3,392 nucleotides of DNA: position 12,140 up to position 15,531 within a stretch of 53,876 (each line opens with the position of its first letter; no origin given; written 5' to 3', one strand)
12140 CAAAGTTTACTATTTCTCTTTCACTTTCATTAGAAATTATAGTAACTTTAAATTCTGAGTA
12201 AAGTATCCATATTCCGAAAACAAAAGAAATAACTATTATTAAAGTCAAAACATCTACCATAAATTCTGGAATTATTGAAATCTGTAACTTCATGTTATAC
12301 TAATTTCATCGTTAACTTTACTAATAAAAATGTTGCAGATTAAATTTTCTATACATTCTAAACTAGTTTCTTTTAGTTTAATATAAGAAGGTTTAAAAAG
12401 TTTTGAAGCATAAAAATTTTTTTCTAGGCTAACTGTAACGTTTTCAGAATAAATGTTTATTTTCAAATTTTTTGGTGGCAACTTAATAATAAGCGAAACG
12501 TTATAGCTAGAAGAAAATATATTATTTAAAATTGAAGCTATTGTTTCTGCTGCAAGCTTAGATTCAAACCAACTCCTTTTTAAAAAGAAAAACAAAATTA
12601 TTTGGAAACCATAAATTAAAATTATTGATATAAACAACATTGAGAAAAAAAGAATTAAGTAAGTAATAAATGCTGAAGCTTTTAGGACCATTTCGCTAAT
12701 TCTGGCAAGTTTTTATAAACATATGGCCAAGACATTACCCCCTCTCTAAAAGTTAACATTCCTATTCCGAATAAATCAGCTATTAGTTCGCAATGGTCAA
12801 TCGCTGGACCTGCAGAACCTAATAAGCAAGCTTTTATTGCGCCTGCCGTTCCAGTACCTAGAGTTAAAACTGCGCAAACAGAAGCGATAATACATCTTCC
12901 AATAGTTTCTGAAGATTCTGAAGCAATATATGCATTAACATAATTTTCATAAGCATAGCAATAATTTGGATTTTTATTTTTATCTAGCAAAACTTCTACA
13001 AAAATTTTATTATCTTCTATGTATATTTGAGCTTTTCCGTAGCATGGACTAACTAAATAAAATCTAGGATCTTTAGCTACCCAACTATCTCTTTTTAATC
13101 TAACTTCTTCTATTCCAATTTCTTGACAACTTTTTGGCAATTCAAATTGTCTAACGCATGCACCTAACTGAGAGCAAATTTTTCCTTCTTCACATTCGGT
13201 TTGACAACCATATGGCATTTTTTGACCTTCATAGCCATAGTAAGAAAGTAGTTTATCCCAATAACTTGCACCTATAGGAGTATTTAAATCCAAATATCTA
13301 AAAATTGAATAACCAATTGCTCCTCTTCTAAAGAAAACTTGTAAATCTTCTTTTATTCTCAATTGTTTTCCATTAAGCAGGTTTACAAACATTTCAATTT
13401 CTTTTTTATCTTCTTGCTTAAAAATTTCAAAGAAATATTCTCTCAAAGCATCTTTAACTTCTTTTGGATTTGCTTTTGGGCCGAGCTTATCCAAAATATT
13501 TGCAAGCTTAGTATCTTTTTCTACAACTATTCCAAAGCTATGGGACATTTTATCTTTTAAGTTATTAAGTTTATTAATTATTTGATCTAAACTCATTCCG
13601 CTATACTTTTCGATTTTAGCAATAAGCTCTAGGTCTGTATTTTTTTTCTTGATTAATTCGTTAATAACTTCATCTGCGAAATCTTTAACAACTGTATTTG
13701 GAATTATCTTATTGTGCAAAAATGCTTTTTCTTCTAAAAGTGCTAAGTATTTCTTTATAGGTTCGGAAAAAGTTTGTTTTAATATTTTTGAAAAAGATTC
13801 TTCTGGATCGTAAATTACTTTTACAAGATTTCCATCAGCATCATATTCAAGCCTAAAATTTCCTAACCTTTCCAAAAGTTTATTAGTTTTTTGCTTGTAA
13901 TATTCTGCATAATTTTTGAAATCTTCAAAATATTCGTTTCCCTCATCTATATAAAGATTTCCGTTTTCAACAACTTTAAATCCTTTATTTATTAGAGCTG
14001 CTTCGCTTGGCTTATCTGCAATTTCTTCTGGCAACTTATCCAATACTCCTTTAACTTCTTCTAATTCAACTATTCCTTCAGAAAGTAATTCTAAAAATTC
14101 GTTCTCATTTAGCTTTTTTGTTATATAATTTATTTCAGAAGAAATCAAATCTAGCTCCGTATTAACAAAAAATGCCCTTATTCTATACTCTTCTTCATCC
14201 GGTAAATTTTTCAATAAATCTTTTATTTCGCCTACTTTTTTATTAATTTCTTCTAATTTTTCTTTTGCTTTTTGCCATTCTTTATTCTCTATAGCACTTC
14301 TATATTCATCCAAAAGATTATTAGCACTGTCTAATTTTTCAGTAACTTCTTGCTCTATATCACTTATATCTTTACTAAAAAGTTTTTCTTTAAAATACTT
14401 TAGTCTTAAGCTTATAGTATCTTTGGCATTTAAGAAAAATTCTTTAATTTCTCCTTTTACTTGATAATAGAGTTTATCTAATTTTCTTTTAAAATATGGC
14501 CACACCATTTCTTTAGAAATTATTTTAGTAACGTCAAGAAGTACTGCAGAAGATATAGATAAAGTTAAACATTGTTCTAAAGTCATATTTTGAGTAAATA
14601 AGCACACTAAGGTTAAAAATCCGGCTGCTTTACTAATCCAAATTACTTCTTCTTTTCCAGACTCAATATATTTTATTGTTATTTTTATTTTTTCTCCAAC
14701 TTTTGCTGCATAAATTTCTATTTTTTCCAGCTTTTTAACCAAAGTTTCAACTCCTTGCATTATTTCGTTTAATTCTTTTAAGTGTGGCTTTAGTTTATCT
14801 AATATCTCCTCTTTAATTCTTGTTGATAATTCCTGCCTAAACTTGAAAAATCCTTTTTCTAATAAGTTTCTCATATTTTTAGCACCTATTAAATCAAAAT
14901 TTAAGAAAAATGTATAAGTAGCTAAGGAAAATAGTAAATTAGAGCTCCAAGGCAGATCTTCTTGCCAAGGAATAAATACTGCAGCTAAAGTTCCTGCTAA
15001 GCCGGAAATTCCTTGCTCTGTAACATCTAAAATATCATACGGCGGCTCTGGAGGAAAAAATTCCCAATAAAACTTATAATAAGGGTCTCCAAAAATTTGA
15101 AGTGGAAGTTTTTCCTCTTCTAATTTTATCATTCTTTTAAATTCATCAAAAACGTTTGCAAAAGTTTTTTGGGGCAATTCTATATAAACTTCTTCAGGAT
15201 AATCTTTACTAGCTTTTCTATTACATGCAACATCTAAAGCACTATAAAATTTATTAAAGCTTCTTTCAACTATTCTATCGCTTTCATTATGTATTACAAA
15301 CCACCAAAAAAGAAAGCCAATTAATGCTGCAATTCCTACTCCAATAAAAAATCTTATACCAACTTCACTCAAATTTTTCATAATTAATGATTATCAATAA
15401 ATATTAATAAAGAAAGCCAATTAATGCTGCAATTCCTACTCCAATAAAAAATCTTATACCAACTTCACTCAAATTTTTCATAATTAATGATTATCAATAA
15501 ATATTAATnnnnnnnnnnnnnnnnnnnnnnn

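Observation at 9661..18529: Type IV filament-like surface locus built from unassignable proteins, with no ATPase or prepilin peptidase in the window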

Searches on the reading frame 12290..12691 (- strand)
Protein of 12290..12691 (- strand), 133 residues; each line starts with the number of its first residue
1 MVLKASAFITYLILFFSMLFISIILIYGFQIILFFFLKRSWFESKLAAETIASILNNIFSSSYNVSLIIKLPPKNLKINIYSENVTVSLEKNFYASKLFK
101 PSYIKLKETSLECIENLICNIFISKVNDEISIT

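Call 6: search_protein_families(library=pfam, max_evalue=1, proteins=[window:12290-12691:-])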
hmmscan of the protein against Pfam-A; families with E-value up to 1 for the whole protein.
window:12290-12691:- (133 aa): 2 families
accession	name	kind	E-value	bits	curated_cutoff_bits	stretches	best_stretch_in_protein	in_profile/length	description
PF06350.17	HSL_N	-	0.029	13.9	25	1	36-89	230-280/306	Hormone-sensitive lipase (HSL) N-terminus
PF14946.11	DUF4501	-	0.51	10.7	29.6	1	14-40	92-116/179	Domain of unknown function (DUF4501)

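Call 7: search_protein_families(library=ncbifam, max_evalue=1, proteins=[window:12290-12691:-])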
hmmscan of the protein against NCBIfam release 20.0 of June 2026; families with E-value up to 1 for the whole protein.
window:12290-12691:- (133 aa): 0 families

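Call 80: search_solved_structures(query=A7, max_evalue=10)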
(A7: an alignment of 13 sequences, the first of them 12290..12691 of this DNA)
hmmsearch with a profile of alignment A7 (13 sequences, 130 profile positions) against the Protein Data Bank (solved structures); distinct sequences matched with E-value up to 10: 4.
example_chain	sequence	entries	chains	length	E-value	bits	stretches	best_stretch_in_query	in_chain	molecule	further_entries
8twf_D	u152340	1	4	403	0.43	13.7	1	77-125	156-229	6-hydroxynicotinate 3-monooxygenase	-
2vtu_J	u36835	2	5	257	1.1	12.4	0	38-71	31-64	MS2 COAT PROTEIN | COAT PROTEIN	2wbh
5ixh_A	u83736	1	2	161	1.3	12.2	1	32-78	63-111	YceI-like domain protein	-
2ksd_A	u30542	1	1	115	9.9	9.3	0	1-40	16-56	Aerobic respiration control sensor protein arcB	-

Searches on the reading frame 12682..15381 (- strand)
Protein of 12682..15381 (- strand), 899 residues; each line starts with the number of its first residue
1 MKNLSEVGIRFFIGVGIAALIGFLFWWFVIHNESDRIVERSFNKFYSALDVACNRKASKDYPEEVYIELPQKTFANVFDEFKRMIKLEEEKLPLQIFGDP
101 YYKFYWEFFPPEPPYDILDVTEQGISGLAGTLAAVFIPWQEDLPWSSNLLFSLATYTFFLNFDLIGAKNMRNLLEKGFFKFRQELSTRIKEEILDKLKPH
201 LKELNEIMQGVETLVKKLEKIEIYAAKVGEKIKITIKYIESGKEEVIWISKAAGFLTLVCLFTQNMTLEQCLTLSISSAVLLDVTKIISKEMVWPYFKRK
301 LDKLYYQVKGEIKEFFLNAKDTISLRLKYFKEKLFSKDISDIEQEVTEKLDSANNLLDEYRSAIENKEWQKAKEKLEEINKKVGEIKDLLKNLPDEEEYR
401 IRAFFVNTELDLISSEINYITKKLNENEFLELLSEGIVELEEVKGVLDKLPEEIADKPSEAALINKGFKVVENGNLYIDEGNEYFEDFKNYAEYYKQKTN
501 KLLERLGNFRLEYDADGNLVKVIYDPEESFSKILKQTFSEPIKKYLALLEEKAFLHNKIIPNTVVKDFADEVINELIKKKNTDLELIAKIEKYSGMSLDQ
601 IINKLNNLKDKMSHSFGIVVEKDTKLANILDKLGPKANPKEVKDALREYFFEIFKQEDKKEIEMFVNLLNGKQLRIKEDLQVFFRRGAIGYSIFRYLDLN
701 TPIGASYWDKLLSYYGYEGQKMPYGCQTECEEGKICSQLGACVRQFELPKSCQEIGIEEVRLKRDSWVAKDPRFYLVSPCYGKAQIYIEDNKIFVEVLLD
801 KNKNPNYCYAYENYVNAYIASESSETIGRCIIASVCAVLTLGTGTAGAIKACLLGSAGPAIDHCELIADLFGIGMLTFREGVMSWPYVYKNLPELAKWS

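Call 6: search_protein_families(library=pfam, max_evalue=1, proteins=[window:12682-15381:-])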
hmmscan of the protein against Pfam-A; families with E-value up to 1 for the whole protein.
window:12682-15381:- (899 aa): 8 families
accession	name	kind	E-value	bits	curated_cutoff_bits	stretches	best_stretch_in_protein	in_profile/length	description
PF14712.11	Snapin_Pallidin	-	0.061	14.2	29.6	0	337-393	23-81/89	Snapin/Pallidin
PF06840.17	PDC10_C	-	0.09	13.3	27.3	1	368-425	20-74/90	Programmed cell death protein 10, C-terminal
PF03449.20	GreA_GreB_N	-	0.12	13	24.5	1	364-392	40-68/71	Transcription elongation factor, N-terminal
PF21593.2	DUF6853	-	0.2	12.5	27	1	338-393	42-99/120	Family of unknown function (DUF6853)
PF06013.18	WXG100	-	0.21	12.3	27.3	0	336-393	13-70/86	Proteins of 100 residues with WXG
PF05531.17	NPV_P10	-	0.44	11.5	29.8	1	344-395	14-72/75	Nucleopolyhedrovirus P10 protein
PF09177.16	STX6_10_61_N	-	0.53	11.3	29.4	0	342-393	6-60/99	Syntaxin 6/10/61, N-terminal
PF14276.11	DUF4363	-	0.99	9.9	27.5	1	346-398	7-59/107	Domain of unknown function (DUF4363)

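Call 7: search_protein_families(library=ncbifam, max_evalue=1, proteins=[window:12682-15381:-])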
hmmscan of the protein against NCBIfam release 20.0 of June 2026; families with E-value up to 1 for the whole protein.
window:12682-15381:- (899 aa): 1 family
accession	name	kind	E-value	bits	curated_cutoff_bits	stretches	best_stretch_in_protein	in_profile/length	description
NF007600.2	PRK10246.1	equivalog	0.12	10.3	750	1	363-398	671-706/1047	exonuclease subunit SbcC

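Call 30: find_homologous_proteins(query=window:12682-15381:-, max_evalue=0.001)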
Query window:12682-15381:- (899 aa): 15 proteins with E <= 0.001 among 8000 candidates.
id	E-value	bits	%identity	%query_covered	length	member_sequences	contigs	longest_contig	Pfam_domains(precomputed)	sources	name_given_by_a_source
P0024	0.0e+0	2020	100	100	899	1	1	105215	-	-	-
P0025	6.2e-273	926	50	100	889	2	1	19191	-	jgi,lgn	jgi:methyl-accepting chemotaxis protein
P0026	1.8e-250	852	45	100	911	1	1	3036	-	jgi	jgi:methyl-accepting chemotaxis protein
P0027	3.7e-240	818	45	100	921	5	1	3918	-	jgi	jgi:hypothetical protein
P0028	3.5e-239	815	44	100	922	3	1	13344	-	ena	-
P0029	2.7e-190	653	39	100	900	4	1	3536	-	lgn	-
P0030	2.6e-189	650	39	100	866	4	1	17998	-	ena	-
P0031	9.9e-189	648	40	100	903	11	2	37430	-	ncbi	ncbi:MAG: hypothetical protein QXW35_02000 [Candidatus Aenigmatarchaeota archaeon]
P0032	3.7e-165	570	37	99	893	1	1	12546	-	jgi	-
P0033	1.3e-161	558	39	100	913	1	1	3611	-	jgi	-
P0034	4.1e-157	543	37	100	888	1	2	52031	-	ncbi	ncbi:MAG: hypothetical protein QW197_01925 [Candidatus Aenigmatarchaeota archaeon]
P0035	1.7e-150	521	38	84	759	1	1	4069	-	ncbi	ncbi:MAG: hypothetical protein QXQ19_01905, partial [Candidatus Aenigmatarchaeota archaeon]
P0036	2.0e-136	475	34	100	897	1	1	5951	-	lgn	-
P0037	2.2e-133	464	36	52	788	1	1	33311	-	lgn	-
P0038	4.0e-53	199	36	32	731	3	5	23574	-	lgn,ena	-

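Call 49: predict_structure(alignment_id=A2)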
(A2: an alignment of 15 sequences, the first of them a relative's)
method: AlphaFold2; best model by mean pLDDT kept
length: 899 residues; sequences in the alignment: 15
mean_pLDDT: 59.8   pTM: 0.39
mean pLDDT of the five models: 59.8, 57.9, 53.2, 51.9, 51.5
residues with pLDDT >= 90: 3; 70-90: 333; 50-70: 235; < 50: 328
segments of 3 or more residues with pLDDT < 50: 1-4, 69-247, 249-281, 673-746, 775-780, 841-861
pLDDT, mean of each block of 10 residues (from residue 1): 51 74 62 56 75 86 70 38 38 28 31 37 40 34 34 34 31 34 35 39 36 33 33 30 44 44 42 45 51 62 65 76 77 57 73 87 85 88 83 67 68 81 67 64 73 68 73 76 81 80 81 88 73 67 67 71 83 86 83 86 85 71 78 78 85 82 74 43 37 36 35 36 32 34 49 74 62 47 76 76 55 67 59 56 41 40 58 67 60 72
secondary structure, 60 per line:
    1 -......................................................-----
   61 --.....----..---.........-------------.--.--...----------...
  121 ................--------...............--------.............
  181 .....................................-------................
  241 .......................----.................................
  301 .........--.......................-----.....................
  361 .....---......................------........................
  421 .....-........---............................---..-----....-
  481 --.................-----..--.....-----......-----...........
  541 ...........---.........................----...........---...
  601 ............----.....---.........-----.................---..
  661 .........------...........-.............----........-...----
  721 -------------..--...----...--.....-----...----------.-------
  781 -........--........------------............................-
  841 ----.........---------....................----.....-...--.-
elements in order (helices of 4 or more, strands of 3 or more residues): H2-55 E63-67 H77-85 E105-107 H118-136 H145-159 H168-217 H225-263 H268-309 H312-334 H340-365 H369-390 H397-425 H427-434 H440-465 E476-479 H483-499 E509-513 E519-524 H530-551 E555-561 H562-579 H584-594 H598-612 E617-621 H625-633 H639-655 H659-669 H676-686 H688-700 H705-712 E738-740 H750-754 E760-762 E782-789 E792-799 H812-839 H845-853 H863-882 H887-891

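Call 53: fold_search(model_id=the predicted structure, library=pdb)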
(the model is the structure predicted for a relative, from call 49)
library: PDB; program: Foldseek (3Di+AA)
matches with E <= 10: 277; with E <= 0.001: 0
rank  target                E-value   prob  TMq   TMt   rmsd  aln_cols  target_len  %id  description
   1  1x90_A                2.3e-01  1.00  0.11  0.58  15.6       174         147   13  Crystal structure of mutant form B of a pectin methylesterase inhibitor from Arabidopsis (released 2004-12-28)
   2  1x8z_A                4.2e-01  0.99  0.11  0.61  11.7       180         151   13  Crystal structure of a pectin methylesterase inhibitor from Arabidopsis thaliana (released 2004-12-28)
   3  1x8z_C                5.3e-01  0.96  0.11  0.54  12.0       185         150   12  Crystal structure of a pectin methylesterase inhibitor from Arabidopsis thaliana (released 2004-12-28)
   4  8ag6_A                5.3e-01  0.20  0.08  0.08  22.4       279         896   16  human MutSalpha (MSH2/MSH6) binding to DNA with a GT mismatch (released 2023-01-25)
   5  1xg2_B                6.4e-01  0.97  0.10  0.49   5.2       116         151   10  Crystal structure of the complex between pectin methylesterase and its inhibitor protein (released 2005-03-22)
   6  5jdo_A                1.0e+00  0.16  0.06  0.18  27.5       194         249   11  T. congolense haptoglobin-haemoglobin receptor in complex with haemoglobin (released 2016-04-27)
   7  1x8z_B                1.2e+00  0.98  0.11  0.57   3.7       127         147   12  Crystal structure of a pectin methylesterase inhibitor from Arabidopsis thaliana (released 2004-12-28)
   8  6ei0_Q                1.2e+00  0.87  0.10  0.56   4.8       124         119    8  Cytosolic copper storage protein Csp from Streptomyces lividans: apo form (released 2018-10-10)
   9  2lqg_MODEL_1_A        1.2e+00  0.69  0.10  0.45   7.5       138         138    8  Solution Structure of the R4 domain of talin (released 2013-02-13)
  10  2rld_C                1.3e+00  0.96  0.10  0.64   4.6       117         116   16  CRYSTAL STRUCTURE OF A PROTEIN WITH UNKNOWN FUNCTION FROM S23 RIBOSOMAL PROTEIN FAMILY (BT_0352) FROM BACTEROIDES THET (released 2007-10-30)
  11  6ek9                  1.3e+00  0.92  0.11  0.59   4.5       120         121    8  Cytosolic copper storage protein Csp from Streptomyces lividans: Cu loaded form (released 2018-08-08)
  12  6ei0_G                1.3e+00  0.80  0.10  0.52   5.7       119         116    8  Cytosolic copper storage protein Csp from Streptomyces lividans: apo form (released 2018-10-10)
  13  6n63                  1.3e+00  0.63  0.09  0.44   8.4       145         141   10  Crystal structure of an Iron binding protein (released 2019-07-17)
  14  9cpb_6Q               1.3e+00  0.05  0.05  0.11  47.8       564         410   10  Atomic model of bovine Fallopian tube cilia doublet microtubule (48-nm periodicity) (released 2024-10-30)
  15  6q58_A                1.4e+00  0.85  0.10  0.56   4.8       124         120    8  Copper loading to a cytosolic copper storage protein from Streptomyces lividans (five coppers) (released 2019-07-10)
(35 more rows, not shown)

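Call 83: search_protein_representatives(alignment_id=A2)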
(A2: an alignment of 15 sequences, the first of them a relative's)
Query: 15 sequences, 895 profile positions. Proteins with E-value up to 0.001 (for the whole library): 208; up to 1e-10: 38; up to 1e-30: 28. The best 150 are listed.
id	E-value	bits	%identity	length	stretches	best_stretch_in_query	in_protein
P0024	0.0e+00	1255.4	-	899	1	1-894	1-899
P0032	0.0e+00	1196.5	-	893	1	1-893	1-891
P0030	0.0e+00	1124.2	-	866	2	209-894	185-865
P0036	0.0e+00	1065.8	-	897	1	1-894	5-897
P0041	1.3e-283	960.0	-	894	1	2-891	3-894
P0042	2.6e-209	714.2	-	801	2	451-894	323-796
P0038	1.3e-191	655.7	-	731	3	494-892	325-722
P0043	1.1e-190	652.6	-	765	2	428-894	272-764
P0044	2.1e-167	575.6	-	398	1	479-891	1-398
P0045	2.8e-161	555.3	-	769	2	416-889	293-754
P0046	1.3e-140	486.8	-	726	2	457-887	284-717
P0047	1.4e-129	450.4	-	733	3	423-893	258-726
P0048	4.9e-123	428.7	-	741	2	496-887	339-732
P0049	1.9e-121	423.5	-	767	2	433-892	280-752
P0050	3.4e-117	409.4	-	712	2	521-887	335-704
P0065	4.6e-20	88.0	-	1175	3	11-218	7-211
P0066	7.2e-17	77.4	-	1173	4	723-793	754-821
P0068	1.9e-12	62.8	-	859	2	762-844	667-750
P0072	4.4e-11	58.3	-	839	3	763-883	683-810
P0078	2.1e-10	56.1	-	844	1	763-846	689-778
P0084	1.8e-09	52.9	-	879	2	763-830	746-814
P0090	5.1e-09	51.5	-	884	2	764-881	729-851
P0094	3.7e-08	48.6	-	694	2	751-848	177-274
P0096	4.6e-08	48.3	-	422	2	16-112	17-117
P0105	2.0e-07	46.2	-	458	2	10-111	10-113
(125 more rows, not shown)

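Call 84: search_protein_families(library=pfam, max_evalue=0.001, proteins=[P0065, P0066, P0068, P0072, P0078, P0084, P0090, P0094, P0096, P0105])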
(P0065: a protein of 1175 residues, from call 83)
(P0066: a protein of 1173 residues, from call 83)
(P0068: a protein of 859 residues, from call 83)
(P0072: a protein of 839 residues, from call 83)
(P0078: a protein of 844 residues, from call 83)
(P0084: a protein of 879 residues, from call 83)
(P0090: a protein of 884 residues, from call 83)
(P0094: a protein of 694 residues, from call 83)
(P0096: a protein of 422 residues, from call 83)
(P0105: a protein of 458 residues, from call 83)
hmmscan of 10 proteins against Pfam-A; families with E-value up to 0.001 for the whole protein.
P0065 (1175 aa): 0 families

P0066 (1173 aa): 0 families

P0068 (859 aa): 0 families

P0072 (839 aa): 0 families

P0078 (844 aa): 0 families

P0084 (879 aa): 0 families

P0090 (884 aa): 0 families

P0094 (694 aa): 0 families

P0096 (422 aa): 0 families

P0105 (458 aa): 0 families
